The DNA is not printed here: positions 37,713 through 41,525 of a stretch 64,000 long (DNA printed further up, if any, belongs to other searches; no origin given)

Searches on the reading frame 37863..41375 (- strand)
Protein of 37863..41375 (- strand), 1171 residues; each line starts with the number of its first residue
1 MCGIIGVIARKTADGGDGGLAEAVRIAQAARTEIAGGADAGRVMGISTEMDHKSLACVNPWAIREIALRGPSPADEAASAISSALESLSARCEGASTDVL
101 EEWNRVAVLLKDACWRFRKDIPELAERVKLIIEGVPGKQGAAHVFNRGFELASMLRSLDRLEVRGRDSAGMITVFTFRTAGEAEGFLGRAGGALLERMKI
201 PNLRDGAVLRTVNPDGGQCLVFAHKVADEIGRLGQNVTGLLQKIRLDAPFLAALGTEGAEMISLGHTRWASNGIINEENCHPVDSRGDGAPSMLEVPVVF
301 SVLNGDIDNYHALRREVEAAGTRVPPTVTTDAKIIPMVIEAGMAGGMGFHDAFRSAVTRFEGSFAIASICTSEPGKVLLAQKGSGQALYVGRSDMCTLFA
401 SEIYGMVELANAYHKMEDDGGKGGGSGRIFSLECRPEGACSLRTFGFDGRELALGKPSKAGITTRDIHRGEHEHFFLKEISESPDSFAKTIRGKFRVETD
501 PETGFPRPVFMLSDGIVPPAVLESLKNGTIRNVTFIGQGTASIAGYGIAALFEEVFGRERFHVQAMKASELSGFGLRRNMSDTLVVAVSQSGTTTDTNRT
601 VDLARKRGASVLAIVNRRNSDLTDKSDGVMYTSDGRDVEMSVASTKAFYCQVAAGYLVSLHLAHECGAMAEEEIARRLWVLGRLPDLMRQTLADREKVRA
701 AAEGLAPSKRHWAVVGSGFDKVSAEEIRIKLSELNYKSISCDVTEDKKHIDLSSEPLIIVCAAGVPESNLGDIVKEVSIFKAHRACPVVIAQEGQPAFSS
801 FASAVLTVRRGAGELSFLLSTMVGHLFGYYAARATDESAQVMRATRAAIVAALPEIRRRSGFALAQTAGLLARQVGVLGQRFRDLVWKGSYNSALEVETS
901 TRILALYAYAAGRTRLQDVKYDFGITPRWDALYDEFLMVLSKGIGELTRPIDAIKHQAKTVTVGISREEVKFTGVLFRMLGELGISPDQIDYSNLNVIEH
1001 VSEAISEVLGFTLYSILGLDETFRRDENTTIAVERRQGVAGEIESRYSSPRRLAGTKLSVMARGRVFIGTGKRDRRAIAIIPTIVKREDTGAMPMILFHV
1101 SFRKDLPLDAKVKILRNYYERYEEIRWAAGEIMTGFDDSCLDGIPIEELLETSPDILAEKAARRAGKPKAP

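Call 51: search_protein_families(library=pfam, proteins=[window:37863-41375:-], max_evalue=0.00001)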
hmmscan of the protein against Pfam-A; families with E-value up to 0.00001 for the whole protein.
window:37863-41375:- (1171 aa): 3 families
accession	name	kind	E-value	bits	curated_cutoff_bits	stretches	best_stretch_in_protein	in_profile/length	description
PF01380.27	SIS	-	8.9e-17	61.6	25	1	531-657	6-127/131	SIS domain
PF13522.11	GATase_6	-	8.3e-12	45.7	27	1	261-402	11-130/130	Glutamine amidotransferase domain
PF13537.11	GATase_7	-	8e-09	36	25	1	299-404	24-119/123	Glutamine amidotransferase domain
